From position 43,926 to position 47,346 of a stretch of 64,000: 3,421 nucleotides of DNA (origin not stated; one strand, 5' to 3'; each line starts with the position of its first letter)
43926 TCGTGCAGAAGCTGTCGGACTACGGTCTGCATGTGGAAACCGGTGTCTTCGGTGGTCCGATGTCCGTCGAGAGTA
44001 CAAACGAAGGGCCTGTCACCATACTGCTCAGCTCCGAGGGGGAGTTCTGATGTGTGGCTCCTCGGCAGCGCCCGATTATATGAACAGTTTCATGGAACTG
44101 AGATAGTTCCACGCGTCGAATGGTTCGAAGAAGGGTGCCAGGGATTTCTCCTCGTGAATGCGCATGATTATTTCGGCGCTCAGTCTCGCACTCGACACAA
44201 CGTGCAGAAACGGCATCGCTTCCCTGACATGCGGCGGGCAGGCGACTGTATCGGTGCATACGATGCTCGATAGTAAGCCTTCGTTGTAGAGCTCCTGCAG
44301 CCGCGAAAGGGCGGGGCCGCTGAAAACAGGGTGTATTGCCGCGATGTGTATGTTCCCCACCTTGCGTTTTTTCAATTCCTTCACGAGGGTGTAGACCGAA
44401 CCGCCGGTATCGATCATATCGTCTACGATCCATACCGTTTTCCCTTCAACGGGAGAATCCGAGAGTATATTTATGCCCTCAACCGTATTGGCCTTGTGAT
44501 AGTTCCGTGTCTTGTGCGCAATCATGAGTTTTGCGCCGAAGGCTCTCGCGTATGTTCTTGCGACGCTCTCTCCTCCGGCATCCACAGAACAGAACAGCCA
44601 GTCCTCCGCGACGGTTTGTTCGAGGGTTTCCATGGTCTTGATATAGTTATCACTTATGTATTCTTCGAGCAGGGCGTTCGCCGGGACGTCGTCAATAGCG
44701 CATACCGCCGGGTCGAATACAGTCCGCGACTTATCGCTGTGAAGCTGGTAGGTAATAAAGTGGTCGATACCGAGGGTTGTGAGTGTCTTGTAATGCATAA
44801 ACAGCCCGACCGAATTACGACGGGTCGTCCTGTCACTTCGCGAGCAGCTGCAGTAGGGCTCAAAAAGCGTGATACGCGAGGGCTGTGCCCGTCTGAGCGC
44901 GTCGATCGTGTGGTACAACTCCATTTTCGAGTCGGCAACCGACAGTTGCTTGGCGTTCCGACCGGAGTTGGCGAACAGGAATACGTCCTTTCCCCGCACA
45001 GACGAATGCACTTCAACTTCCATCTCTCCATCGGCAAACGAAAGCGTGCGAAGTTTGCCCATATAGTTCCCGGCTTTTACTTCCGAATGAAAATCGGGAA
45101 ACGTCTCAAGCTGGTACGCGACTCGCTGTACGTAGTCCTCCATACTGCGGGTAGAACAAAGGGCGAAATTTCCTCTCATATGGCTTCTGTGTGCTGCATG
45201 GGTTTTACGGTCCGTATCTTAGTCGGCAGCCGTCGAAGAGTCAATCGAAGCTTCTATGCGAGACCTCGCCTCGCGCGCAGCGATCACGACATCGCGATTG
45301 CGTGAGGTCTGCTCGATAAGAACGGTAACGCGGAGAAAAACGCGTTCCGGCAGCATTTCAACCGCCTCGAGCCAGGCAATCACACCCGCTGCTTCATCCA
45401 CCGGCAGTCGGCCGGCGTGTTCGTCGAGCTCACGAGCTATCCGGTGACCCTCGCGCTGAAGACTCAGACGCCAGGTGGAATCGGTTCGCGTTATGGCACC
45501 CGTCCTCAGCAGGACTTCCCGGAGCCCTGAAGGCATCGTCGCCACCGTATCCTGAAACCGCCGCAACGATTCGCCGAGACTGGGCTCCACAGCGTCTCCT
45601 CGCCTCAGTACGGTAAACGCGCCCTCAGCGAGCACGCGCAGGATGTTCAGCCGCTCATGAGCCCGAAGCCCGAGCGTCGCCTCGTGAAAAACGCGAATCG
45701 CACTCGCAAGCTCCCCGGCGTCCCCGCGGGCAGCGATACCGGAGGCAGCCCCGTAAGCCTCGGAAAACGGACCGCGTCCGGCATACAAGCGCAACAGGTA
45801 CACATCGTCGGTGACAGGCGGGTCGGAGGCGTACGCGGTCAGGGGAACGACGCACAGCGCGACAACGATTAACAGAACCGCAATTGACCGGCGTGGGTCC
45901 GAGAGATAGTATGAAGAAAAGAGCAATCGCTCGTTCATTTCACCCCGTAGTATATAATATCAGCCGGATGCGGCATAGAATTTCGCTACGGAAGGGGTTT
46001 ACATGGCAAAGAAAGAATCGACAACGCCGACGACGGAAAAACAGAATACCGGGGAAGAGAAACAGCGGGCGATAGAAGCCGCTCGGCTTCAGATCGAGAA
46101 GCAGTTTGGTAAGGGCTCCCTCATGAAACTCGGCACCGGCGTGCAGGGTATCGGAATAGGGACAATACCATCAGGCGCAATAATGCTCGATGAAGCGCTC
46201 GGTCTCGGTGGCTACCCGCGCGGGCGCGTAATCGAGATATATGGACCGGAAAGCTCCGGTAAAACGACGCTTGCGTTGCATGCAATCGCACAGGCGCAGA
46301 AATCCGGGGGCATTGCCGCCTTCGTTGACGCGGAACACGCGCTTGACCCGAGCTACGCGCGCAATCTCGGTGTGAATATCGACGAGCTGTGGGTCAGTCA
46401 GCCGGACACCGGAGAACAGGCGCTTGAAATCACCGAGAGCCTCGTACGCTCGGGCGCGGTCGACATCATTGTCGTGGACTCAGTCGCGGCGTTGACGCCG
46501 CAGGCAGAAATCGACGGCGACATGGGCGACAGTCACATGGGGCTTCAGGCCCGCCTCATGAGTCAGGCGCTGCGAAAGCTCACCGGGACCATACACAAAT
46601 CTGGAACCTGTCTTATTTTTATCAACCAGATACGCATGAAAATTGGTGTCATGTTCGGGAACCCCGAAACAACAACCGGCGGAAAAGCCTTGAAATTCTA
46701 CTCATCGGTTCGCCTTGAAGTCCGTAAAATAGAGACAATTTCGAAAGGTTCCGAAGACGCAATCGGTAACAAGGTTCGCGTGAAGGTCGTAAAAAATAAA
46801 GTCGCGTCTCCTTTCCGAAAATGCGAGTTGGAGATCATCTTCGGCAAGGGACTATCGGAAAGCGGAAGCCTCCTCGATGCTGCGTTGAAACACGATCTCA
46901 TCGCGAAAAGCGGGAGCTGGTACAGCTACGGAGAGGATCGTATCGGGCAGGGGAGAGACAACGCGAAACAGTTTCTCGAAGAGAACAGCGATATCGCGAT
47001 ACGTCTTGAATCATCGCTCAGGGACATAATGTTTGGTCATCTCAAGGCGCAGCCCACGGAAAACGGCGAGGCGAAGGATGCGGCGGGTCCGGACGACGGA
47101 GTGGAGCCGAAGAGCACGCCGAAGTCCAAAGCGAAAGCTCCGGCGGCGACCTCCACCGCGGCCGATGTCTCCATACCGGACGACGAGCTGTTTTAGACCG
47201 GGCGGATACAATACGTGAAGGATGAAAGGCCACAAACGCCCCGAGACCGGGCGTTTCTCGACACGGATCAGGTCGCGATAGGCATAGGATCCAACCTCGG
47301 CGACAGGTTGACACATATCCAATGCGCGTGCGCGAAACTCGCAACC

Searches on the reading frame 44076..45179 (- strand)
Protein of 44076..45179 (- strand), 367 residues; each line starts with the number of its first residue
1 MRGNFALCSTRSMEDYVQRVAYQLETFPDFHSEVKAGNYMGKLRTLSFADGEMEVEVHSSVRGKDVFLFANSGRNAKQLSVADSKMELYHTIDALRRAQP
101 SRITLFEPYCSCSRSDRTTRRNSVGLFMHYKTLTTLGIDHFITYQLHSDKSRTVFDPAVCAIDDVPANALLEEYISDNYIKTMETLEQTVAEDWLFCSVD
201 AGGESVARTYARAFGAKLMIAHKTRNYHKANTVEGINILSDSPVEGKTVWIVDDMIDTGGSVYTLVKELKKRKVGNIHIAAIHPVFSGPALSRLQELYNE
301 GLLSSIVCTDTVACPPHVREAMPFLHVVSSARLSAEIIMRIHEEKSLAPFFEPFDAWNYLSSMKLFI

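Call 63: search_protein_families(library=pfam, proteins=[window:44076-45179:-], max_evalue=0.00001)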
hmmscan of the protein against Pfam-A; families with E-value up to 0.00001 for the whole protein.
window:44076-45179:- (367 aa): 4 families
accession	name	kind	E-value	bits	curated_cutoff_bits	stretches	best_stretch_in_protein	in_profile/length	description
PF13793.12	Pribosyltran_N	-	6.1e-17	62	25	1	9-137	5-117/117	N-terminal domain of ribose phosphate pyrophosphokinase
PF00156.33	Pribosyltran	-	1.4e-12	47.6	26.3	1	196-283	33-124/158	Phosphoribosyl transferase domain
PF14572.12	Pribosyl_synth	-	6.2e-08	33.3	27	1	236-351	75-183/184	Phosphoribosyl synthetase-associated domain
PF14681.12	UPRTase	-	2.1e-06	27.8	27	1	202-299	76-173/206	Uracil phosphoribosyltransferase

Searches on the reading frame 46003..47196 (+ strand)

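Call 63: search_protein_families(library=pfam, proteins=[window:46003-47196:+], max_evalue=0.00001)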
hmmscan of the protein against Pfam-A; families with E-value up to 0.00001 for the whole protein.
window:46003-47196:+ (397 aa): 4 families
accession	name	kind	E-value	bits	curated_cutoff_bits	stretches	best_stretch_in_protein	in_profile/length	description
PF00154.27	RecA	-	4.8e-136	452.8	27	1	22-285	1-262/262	recA bacterial DNA recombination protein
PF21096.2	RecA_C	-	1e-22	80.4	27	1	288-341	1-54/57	RecA C-terminal domain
PF06745.19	ATPase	-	1.4e-07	31.6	26.6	1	56-129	2-77/231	KaiC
PF08423.17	Rad51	-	4e-06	26.7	22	0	55-243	8-212/244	Rad51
